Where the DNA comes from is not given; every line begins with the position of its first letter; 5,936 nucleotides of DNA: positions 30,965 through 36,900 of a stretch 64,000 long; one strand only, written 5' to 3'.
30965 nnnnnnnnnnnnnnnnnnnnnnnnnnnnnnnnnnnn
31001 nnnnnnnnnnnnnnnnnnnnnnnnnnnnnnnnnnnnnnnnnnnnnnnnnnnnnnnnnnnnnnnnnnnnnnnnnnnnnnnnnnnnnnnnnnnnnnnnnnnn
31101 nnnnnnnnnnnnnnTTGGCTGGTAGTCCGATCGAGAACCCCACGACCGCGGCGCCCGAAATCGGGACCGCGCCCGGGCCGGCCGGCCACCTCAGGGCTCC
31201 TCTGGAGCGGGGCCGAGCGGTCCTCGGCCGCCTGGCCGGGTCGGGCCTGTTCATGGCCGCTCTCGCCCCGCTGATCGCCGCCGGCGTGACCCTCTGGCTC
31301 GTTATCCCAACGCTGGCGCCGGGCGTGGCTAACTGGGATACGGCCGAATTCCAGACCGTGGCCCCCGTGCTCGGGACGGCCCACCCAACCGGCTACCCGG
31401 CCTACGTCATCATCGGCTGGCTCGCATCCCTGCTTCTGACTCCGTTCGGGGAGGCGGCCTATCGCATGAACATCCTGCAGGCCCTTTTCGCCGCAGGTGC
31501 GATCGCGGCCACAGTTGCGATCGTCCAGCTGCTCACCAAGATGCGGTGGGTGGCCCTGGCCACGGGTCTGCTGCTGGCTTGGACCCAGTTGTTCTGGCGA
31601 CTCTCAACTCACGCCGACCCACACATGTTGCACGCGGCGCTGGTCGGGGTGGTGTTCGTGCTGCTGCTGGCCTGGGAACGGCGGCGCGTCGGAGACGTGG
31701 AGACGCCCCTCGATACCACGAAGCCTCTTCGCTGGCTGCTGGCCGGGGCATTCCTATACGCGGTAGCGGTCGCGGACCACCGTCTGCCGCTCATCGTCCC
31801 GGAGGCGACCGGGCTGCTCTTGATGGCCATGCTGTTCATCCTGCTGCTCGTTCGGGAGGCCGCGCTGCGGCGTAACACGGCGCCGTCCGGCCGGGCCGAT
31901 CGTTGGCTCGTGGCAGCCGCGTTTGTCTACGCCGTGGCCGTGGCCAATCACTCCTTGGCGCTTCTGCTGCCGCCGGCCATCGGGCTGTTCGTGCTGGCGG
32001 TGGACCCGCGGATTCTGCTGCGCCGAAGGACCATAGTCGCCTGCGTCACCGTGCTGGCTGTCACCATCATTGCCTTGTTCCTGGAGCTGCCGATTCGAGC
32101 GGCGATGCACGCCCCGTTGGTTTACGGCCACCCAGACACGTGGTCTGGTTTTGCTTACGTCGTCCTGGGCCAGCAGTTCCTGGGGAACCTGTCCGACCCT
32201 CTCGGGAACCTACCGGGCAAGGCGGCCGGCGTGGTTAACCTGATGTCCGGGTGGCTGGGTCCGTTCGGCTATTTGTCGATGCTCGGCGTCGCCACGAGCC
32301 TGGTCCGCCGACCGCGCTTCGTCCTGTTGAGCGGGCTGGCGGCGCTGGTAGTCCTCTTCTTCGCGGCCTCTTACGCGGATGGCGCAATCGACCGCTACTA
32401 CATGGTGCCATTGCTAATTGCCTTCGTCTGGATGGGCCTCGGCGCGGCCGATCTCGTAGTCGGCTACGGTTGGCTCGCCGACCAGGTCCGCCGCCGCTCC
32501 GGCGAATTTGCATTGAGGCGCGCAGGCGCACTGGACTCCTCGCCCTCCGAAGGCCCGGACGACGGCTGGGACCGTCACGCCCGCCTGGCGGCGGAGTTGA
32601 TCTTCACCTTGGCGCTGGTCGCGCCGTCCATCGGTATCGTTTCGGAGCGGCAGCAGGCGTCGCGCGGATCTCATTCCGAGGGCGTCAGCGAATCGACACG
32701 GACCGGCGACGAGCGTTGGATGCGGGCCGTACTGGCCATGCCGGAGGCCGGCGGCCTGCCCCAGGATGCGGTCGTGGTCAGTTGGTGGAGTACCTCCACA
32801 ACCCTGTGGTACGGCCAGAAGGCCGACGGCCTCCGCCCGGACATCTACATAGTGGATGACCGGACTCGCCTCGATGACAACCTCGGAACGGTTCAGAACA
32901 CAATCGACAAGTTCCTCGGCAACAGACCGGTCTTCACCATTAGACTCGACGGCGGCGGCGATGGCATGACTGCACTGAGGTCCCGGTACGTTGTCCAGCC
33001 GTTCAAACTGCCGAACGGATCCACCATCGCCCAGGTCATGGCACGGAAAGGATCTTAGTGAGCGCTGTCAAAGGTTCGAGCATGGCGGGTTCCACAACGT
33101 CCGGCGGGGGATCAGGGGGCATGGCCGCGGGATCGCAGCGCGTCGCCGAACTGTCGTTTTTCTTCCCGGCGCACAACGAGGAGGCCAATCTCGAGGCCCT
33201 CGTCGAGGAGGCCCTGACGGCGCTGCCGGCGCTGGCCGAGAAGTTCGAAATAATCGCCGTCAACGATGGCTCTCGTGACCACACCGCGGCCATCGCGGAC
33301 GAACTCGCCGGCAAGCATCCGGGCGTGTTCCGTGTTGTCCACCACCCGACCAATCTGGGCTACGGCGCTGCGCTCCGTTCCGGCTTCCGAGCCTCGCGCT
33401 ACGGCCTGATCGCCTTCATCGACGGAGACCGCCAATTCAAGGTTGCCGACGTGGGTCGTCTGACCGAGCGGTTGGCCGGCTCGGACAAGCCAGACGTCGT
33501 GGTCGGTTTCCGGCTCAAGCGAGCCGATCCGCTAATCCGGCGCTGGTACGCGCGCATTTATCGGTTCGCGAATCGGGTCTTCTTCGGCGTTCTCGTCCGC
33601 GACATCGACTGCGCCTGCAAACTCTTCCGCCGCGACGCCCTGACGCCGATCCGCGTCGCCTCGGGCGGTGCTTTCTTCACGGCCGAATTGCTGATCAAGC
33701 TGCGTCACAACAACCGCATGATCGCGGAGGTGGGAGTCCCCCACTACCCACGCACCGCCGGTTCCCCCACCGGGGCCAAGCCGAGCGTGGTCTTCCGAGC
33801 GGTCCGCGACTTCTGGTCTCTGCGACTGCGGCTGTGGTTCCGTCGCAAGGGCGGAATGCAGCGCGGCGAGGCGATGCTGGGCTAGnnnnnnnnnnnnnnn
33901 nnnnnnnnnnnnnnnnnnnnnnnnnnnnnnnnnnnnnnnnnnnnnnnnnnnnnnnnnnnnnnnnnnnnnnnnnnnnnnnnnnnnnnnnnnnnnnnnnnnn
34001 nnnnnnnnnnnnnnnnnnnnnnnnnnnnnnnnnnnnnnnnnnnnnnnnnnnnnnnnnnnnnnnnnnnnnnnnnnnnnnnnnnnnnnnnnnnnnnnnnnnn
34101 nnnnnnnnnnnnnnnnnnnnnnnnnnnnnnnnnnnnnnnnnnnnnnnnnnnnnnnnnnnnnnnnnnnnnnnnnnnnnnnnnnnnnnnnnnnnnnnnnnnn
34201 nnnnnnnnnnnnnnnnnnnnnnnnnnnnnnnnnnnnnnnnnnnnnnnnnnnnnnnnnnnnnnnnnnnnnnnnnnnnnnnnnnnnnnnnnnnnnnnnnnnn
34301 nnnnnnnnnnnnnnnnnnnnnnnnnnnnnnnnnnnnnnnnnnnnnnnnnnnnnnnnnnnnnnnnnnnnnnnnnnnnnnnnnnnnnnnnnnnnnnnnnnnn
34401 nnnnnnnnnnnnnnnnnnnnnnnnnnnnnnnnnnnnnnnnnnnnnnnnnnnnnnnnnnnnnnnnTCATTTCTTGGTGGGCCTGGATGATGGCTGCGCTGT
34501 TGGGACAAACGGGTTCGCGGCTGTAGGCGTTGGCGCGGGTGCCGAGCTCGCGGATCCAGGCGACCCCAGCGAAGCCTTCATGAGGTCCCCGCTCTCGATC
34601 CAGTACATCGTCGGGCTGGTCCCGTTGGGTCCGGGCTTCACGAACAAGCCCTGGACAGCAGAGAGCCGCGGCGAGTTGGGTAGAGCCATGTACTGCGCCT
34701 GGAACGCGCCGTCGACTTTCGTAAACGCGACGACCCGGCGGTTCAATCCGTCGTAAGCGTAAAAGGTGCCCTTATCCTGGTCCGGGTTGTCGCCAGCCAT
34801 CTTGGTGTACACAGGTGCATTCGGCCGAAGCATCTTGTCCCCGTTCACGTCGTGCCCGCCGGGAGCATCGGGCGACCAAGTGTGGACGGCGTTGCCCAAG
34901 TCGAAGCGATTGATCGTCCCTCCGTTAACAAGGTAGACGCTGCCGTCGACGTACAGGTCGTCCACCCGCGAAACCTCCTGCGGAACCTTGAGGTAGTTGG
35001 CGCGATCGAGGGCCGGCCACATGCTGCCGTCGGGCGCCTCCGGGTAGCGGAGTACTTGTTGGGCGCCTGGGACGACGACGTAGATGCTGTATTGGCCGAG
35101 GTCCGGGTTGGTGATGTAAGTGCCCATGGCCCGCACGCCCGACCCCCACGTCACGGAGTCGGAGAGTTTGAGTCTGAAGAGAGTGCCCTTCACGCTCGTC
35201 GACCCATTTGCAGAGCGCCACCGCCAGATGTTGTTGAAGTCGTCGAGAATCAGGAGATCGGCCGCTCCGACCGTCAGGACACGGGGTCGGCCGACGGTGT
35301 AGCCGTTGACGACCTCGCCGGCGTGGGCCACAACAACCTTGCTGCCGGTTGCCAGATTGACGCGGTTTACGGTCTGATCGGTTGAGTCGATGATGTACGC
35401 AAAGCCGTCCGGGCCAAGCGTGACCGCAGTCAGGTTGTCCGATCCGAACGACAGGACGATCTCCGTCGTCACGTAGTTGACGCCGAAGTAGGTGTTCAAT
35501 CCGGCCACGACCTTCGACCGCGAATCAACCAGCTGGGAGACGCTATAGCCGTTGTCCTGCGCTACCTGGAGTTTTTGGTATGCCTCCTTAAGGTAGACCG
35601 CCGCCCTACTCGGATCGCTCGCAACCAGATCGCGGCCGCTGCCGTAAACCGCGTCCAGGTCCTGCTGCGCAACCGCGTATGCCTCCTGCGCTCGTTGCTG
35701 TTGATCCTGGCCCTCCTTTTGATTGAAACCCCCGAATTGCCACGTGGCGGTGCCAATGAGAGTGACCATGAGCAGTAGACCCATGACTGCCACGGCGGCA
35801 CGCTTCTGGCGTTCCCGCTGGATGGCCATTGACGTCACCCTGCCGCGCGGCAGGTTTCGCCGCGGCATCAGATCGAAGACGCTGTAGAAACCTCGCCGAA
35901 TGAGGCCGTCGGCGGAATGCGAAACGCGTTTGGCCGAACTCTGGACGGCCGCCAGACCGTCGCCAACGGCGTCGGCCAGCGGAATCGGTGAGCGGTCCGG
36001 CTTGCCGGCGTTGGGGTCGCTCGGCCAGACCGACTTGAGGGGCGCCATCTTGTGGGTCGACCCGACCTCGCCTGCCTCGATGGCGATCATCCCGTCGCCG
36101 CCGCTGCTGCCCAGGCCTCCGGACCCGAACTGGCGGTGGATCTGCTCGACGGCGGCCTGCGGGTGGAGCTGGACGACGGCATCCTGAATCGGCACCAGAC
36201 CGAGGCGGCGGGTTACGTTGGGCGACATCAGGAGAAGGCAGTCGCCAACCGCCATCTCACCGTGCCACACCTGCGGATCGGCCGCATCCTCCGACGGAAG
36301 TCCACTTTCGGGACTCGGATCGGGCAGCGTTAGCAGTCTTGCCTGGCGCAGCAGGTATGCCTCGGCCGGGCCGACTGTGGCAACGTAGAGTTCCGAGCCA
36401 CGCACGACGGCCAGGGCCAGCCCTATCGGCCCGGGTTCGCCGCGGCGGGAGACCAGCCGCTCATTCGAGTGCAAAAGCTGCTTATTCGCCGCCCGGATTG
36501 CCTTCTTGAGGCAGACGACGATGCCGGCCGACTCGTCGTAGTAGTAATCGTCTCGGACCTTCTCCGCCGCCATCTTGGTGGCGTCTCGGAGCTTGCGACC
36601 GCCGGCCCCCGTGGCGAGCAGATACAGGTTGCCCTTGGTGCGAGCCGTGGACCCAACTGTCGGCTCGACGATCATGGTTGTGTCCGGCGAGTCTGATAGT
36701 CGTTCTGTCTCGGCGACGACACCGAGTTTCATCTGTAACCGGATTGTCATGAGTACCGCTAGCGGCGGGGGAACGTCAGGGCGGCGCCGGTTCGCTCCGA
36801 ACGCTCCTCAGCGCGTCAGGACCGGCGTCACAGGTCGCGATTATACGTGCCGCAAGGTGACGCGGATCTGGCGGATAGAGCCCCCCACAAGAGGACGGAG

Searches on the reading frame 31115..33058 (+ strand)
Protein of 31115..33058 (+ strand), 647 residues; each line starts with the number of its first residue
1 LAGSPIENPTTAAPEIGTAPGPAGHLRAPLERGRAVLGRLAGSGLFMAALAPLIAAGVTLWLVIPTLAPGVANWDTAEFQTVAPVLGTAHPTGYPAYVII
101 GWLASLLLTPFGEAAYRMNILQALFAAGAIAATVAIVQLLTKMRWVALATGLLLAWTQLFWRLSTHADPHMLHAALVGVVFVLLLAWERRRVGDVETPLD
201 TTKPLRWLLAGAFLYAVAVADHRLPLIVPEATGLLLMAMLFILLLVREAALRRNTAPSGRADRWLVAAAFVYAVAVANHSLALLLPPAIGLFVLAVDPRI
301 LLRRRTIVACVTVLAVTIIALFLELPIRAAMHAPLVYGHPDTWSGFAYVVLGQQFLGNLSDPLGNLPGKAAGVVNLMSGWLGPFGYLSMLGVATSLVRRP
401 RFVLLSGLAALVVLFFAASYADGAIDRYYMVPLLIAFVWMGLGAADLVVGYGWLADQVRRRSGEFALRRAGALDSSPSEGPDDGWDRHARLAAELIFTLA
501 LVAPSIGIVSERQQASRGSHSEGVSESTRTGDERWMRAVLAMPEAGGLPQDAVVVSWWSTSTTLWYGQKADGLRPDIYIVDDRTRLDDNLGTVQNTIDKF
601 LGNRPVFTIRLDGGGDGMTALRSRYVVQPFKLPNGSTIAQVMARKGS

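Call 11: search_protein_families(library=pfam, proteins=[window:31115-33058:+], max_evalue=0.001)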
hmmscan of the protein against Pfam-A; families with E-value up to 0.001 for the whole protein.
window:31115-33058:+ (647 aa): 1 family
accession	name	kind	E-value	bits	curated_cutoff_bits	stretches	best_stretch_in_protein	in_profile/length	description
PF11028.14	TMEM260-like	-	1.1e-29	103.9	24.2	2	75-236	1-170/179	Protein O-mannosyl-transferase TMEM260-like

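Call 23: search_protein_families(library=ncbifam, proteins=[window:31115-33058:+], max_evalue=0.001)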
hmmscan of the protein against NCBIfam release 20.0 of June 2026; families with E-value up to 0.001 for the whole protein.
window:31115-33058:+ (647 aa): 0 families

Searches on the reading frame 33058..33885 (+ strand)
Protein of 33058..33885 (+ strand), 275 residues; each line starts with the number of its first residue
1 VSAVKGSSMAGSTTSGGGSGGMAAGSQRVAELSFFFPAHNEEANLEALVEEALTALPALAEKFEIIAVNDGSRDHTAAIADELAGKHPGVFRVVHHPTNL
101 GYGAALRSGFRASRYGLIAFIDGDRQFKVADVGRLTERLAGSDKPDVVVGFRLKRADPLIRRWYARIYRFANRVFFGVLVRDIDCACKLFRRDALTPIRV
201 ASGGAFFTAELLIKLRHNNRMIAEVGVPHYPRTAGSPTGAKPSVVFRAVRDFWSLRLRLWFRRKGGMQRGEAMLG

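Call 11: search_protein_families(library=pfam, proteins=[window:33058-33885:+], max_evalue=0.001)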
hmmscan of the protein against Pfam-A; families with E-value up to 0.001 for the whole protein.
window:33058-33885:+ (275 aa): 2 families
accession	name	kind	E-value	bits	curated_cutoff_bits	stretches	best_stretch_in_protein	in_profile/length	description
PF00535.33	Glycos_transf_2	-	1.2e-27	97.4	23.3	1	33-195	1-164/168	Glycosyl transferase family 2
PF13641.12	Glyco_tranf_2_3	-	9.6e-07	29.5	27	1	32-124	3-96/230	Glycosyltransferase like family 2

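Call 23: search_protein_families(library=ncbifam, proteins=[window:33058-33885:+], max_evalue=0.001)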
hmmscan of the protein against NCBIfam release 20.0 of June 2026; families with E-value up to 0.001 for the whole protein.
window:33058-33885:+ (275 aa): 12 families
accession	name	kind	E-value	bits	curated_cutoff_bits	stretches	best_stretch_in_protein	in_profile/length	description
TIGR03937.1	PgaC_IcaA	equivalog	1.5e-16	60.4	422.3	1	27-132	42-143/407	poly-beta-1,6-N-acetyl-D-glucosamine synthase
NF058614.1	PPMAGASynPpgS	equivalog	1.4e-15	57.4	370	1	36-224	6-191/226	polyprenyl-phospho-N-acetylgalactosaminyl synthase PpgS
NF007986.1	PRK10714.1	equivalog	2e-15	56.6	529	1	27-197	3-171/316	undecaprenyl-phosphate 4-deoxy-4-formamido-L-arabinose transferase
TIGR03965.1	mycofact_glyco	equivalog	4.6e-12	45.6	280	1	26-148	70-185/467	mycofactocin biosynthesis glycosyltransferase MftF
NF047588.1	GlcsyltransPgfSStrep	equivalog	1.1e-11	44.6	500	1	32-198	3-167/308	glycosyltransferase PgfS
TIGR04182.1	glyco_TIGR04182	equivalog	1.5e-10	40.9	325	1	34-242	4-203/293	S-layer glycoprotein N-glycosyltransferase AglJ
NF041875.1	EPS_EpsD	equivalog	1.2e-09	38.1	370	1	34-167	3-135/325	exopolysaccharide biosynthesis glycosyltransferase EpsD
NF041391.1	DPhHxTase_Halo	equivalog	1.6e-09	37.1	375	1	45-230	6-184/213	dolichyl-phosphate hexose transferase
NF007482.0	PRK10073.1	equivalog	3.4e-09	36.1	423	1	29-136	5-107/334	glycosyltransferase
TIGR04283.1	glyco_like_mftF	equivalog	6.4e-08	32.4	182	1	33-174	2-131/221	TIGR04283 family arsenosugar biosynthesis glycosyltransferase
NF010496.0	PRK13915.1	equivalog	3.1e-07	29.8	262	1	30-125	31-127/307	glucosyl-3-phosphoglycerate synthase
NF047683.1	TeichurnBiosyTuaG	equivalog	0.00011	21.9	400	1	31-132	7-104/252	teichuronic acid biosynthesis protein TuaG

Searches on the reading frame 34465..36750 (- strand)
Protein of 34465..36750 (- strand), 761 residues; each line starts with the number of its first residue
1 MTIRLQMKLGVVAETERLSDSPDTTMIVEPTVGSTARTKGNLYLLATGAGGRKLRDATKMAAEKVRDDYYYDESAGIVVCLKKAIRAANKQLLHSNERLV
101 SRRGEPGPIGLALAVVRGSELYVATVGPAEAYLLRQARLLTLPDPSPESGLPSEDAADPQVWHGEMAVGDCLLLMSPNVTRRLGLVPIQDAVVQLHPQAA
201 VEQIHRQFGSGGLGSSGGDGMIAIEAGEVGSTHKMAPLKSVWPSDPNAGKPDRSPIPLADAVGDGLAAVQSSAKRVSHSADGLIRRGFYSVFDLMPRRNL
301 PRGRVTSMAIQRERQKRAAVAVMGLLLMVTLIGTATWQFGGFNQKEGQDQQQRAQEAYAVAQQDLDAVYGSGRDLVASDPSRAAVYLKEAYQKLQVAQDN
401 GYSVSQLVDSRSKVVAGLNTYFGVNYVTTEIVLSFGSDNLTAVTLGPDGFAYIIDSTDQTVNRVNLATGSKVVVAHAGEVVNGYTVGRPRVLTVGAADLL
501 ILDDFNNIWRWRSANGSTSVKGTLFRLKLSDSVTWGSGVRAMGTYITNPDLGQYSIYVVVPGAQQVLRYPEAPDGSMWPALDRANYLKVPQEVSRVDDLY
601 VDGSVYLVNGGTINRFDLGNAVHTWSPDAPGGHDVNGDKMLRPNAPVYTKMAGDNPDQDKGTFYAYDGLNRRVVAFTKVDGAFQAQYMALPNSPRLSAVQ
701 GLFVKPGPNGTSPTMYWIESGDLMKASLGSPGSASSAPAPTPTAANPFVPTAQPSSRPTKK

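Call 12: search_protein_families(library=pfam, proteins=[window:34465-36750:-], max_evalue=0.1)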
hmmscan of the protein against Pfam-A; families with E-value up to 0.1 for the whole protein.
window:34465-36750:- (761 aa): 0 families

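Call 23: search_protein_families(library=ncbifam, proteins=[window:34465-36750:-], max_evalue=0.001)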
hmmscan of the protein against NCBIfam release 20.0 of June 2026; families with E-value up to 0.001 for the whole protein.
window:34465-36750:- (761 aa): 1 family
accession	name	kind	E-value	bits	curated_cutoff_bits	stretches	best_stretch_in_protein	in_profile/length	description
NF033484.1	Stp1_PP2C_phos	equivalog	1.4e-06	28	230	1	37-139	21-122/232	Stp1/IreP family PP2C-type Ser/Thr phosphatase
